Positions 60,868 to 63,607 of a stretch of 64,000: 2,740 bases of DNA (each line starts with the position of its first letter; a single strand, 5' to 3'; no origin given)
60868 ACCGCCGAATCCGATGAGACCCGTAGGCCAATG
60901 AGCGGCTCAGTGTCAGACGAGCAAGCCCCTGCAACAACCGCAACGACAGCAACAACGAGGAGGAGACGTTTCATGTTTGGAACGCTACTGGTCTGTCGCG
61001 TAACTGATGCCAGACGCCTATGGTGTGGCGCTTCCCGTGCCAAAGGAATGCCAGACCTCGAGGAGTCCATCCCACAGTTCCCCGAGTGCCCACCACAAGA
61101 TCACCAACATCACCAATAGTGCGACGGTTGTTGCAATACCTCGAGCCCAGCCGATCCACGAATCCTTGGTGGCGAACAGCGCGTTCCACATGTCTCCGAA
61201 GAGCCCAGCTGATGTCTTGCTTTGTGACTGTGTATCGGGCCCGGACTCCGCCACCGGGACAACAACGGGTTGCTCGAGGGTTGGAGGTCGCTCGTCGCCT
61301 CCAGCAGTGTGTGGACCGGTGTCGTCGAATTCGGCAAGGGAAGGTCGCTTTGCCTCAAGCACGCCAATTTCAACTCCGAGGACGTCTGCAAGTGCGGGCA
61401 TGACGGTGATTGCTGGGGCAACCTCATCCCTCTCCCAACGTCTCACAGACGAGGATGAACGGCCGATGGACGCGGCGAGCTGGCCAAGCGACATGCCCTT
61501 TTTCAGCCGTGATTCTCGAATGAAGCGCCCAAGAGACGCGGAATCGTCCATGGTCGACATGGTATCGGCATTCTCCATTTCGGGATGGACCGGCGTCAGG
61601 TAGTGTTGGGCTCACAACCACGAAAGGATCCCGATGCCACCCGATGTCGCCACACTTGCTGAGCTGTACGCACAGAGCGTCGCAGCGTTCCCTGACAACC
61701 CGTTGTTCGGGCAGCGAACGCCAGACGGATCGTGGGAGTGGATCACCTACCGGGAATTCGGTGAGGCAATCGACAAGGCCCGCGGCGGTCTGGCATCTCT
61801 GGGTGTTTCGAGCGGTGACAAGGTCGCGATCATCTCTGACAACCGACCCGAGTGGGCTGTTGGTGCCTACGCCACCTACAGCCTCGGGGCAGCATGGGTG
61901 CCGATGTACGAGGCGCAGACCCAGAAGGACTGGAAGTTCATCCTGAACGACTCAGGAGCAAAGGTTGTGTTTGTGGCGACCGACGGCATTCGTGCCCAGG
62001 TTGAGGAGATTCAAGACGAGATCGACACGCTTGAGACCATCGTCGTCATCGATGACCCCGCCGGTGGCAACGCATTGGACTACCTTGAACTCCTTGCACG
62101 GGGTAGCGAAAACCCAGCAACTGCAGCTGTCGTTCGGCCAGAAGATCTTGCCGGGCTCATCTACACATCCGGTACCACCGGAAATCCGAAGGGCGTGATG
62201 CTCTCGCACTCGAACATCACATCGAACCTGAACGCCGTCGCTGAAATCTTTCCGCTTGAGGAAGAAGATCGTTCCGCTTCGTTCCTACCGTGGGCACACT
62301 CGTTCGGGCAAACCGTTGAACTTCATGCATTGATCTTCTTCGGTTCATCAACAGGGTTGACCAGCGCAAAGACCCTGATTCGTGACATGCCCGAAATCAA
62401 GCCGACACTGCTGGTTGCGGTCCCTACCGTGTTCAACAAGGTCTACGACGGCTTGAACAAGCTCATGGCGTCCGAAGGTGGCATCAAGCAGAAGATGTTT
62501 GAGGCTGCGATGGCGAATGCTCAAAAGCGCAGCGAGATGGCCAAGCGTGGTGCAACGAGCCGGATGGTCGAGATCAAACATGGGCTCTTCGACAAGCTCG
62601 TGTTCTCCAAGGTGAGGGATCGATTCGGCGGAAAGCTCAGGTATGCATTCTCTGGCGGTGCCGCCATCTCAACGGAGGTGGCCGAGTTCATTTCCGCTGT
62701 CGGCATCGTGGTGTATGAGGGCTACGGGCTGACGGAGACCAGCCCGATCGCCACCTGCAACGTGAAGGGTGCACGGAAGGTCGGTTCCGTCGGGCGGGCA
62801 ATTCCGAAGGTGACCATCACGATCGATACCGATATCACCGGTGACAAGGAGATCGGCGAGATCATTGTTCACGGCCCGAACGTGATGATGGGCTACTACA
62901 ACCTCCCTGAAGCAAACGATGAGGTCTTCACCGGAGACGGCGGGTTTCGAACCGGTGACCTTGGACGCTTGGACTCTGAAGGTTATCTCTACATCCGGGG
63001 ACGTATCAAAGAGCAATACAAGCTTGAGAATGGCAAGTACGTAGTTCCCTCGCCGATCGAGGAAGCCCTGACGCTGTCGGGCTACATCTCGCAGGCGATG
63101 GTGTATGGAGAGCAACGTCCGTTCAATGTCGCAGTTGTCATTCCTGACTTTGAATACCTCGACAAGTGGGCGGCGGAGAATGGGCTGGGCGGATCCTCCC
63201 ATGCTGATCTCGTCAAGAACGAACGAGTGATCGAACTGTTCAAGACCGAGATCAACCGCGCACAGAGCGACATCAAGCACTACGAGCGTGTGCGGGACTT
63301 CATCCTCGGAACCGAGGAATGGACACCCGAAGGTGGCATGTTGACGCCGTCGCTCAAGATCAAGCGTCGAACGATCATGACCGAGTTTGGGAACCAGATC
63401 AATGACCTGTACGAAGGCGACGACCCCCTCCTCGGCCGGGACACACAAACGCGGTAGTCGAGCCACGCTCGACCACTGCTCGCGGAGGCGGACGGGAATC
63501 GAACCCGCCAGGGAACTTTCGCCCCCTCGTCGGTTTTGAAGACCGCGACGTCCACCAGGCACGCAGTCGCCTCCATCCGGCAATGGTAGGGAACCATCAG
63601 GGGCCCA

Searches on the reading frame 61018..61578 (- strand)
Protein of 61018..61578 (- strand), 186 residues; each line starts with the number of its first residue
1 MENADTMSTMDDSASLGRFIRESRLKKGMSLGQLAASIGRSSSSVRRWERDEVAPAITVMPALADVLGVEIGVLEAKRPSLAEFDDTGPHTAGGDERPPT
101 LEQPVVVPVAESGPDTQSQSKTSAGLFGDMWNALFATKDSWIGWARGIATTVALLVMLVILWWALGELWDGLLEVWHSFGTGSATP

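Call 34: search_protein_families(library=pfam, proteins=[window:61018-61578:-], max_evalue=0.01)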
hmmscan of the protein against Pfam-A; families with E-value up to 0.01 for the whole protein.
window:61018-61578:- (186 aa): 3 families
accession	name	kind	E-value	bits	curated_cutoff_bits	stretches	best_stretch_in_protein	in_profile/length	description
PF01381.28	HTH_3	-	2.5e-10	40.7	23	1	20-73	1-54/55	Helix-turn-helix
PF13560.12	HTH_31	-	2.6e-10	40.9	27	1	16-70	2-57/64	Helix-turn-helix domain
PF13443.12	HTH_26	-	0.00043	20.9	22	1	25-72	7-55/63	Cro/C1-type HTH DNA-binding domain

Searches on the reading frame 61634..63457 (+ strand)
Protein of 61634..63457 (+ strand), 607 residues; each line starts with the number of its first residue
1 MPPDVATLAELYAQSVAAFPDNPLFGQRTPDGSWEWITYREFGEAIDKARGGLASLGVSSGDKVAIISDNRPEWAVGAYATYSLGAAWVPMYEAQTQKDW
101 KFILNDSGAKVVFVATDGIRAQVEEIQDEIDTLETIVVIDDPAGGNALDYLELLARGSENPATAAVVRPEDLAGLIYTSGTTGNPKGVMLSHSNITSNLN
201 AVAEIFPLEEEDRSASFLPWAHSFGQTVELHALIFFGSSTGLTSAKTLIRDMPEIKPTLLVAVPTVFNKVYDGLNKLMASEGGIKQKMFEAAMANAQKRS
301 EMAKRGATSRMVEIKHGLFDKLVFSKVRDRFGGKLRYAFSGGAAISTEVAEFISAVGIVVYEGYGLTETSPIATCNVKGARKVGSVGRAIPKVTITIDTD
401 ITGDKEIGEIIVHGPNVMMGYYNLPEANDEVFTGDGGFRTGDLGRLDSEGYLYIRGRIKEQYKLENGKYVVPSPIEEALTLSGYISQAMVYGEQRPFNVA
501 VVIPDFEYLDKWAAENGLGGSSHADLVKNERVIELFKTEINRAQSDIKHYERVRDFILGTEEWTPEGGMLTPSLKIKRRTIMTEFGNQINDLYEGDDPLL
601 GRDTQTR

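Call 9: find_encoding_contigs(protein=window:61634-63457:+, flank=10000, max_places=6)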
Protein window:61634-63457:+ (607 aa): 7 contigs read that carry it; 6 places shown.
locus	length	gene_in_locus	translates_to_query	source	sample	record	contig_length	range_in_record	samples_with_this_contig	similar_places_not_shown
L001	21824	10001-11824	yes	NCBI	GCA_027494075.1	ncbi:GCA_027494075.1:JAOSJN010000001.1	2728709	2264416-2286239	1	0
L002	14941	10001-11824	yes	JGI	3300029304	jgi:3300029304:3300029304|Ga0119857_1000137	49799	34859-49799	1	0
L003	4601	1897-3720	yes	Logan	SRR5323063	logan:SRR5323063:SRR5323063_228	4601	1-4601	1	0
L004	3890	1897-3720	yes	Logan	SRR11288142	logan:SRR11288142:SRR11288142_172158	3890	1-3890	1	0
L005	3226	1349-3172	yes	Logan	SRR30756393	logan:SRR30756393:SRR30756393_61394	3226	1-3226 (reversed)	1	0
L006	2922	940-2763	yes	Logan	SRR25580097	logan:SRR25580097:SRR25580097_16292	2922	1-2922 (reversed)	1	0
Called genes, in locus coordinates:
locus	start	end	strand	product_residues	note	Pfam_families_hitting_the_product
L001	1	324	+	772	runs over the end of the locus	PF01935:DUF87 (weak), PF05872:HerA_C (faint)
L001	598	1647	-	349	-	PF00140:Sigma70_r1_2, PF04542:Sigma70_r2, PF04539:Sigma70_r3, PF04545:Sigma70_r4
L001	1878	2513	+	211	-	PF01810:LysE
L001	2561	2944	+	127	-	PF13442:Cytochrome_CBB3, PF00034:Cytochrom_C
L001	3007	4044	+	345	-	PF21827:New_glue (weak)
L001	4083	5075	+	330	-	PF10609:ParA (faint), PF01656:CbiA (weak), PF09140:MipZ (weak), PF13614:AAA_31 (faint)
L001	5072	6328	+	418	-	PF03816:LytR_cpsA_psr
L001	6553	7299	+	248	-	-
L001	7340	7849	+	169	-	-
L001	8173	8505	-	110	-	-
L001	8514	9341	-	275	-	-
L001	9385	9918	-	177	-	PF13560:HTH_31, PF01381:HTH_3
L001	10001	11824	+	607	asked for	PF00501:AMP-binding, PF23562:AMP-binding_C_3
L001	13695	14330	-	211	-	-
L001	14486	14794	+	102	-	PF13370:Fer4_13, PF13459:Fer4_15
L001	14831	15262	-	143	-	PF00571:CBS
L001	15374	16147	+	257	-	PF00378:ECH_1, PF16113:ECH_2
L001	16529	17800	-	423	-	PF13458:Peripla_BP_6, PF01094:ANF_receptor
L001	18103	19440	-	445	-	PF01979:Amidohydro_1, PF07969:Amidohydro_3 (weak)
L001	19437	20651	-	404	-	PF01979:Amidohydro_1, PF07969:Amidohydro_3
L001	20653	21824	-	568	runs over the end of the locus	PF17391:Urocanase_N, PF01175:Urocanase, PF17392:Urocanase_C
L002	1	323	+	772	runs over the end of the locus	PF01935:DUF87 (weak), PF05872:HerA_C (faint)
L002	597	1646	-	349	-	PF00140:Sigma70_r1_2, PF04542:Sigma70_r2, PF04539:Sigma70_r3, PF04545:Sigma70_r4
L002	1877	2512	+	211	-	PF01810:LysE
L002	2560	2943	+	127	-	PF13442:Cytochrome_CBB3, PF00034:Cytochrom_C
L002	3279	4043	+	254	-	PF21827:New_glue (weak)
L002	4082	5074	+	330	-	PF10609:ParA (faint), PF01656:CbiA (weak), PF09140:MipZ (weak), PF13614:AAA_31 (faint)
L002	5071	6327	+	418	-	PF03816:LytR_cpsA_psr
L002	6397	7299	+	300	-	-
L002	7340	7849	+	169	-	-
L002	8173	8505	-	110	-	-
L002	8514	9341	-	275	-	-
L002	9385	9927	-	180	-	PF13560:HTH_31, PF01381:HTH_3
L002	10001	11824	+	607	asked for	PF00501:AMP-binding, PF23562:AMP-binding_C_3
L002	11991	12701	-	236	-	-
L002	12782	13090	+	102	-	PF13370:Fer4_13, PF13459:Fer4_15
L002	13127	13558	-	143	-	PF00571:CBS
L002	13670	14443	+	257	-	PF00378:ECH_1, PF16113:ECH_2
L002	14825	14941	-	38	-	?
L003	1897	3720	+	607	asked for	PF00501:AMP-binding, PF23562:AMP-binding_C_3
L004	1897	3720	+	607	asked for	PF00501:AMP-binding, PF23562:AMP-binding_C_3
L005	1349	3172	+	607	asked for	PF00501:AMP-binding, PF23562:AMP-binding_C_3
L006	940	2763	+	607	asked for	PF00501:AMP-binding, PF23562:AMP-binding_C_3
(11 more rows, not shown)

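Call 29: find_related_loci(query=window:61634-63454:+, collection=metagenome_contigs, flank=10000)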
Query window:61634-63454:+ (607 aa) in metagenome_contigs; peptide patterns used: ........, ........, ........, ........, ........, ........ (x = any residue, [..] = any of these).
600 stretches matched a pattern (row limit reached: there are more); 493 encode a relative of the query (tblastn E <= 1e-3); the best 80 are kept; 80 distinct loci.
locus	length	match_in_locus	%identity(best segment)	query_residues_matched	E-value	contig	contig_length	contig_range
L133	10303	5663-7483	85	1-607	0e+0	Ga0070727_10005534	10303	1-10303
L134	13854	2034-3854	85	1-607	0e+0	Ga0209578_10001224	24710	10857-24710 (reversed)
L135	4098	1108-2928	82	1-607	0e+0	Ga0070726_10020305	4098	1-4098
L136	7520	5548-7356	75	1-603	0e+0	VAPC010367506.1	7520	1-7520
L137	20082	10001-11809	74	1-603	0e+0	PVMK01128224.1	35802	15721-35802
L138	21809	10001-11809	74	1-603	0e+0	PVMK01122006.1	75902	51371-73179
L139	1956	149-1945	75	5-603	0e+0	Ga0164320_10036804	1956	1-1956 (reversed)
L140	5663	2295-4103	73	1-603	0e+0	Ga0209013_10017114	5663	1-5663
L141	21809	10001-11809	74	1-603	0e+0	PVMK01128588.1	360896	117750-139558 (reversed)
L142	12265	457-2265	74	1-603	0e+0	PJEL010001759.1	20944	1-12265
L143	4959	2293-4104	74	1-604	0e+0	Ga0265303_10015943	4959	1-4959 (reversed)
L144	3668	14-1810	73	5-603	0e+0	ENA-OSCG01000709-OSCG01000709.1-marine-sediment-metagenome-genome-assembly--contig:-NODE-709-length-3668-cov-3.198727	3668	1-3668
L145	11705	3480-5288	71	1-603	0e+0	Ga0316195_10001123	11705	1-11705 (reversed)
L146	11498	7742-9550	70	1-603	0e+0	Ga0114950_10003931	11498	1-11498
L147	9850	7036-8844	70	1-603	0e+0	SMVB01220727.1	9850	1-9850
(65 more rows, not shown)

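Call 34: search_protein_families(library=pfam, proteins=[L001:12346-13506:+, L001:12113-12502:+, L002:11991-12701:-, window:61634-63457:+], max_evalue=0.01)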
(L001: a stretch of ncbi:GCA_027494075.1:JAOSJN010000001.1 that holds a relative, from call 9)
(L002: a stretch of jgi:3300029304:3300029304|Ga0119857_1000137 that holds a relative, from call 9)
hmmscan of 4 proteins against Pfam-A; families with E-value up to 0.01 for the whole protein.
L001:12346-13506:+ (386 aa): 2 families
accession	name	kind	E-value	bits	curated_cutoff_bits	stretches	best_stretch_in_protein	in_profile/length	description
PF13701.12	DDE_Tnp_1_4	-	1.1e-37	129.8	34.7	1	9-385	94-433/435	Transposase DDE domain group 1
PF01609.27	DDE_Tnp_1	-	2.9e-07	30.9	23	1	56-320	3-198/200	Transposase DDE domain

L001:12113-12502:+ (129 aa): 0 families

L002:11991-12701:- (236 aa): 0 families

window:61634-63457:+ (607 aa): 2 families
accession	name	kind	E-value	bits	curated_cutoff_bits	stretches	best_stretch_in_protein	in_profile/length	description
PF00501.34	AMP-binding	-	7e-85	285.6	29.9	1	14-422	3-384/384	AMP-binding enzyme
PF23562.2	AMP-binding_C_3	-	6.3e-09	36.7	20.8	1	463-595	5-122/124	AMP-binding enzyme C-terminal domain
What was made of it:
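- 61634..63457 (+): FadD-like AMP-binding acyl-CoA synthetase gene, convergent with selC. It is a conserved neighbour, and no functional link is implied. Pfam PF00501 and PF23562 (calls 9, 34).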
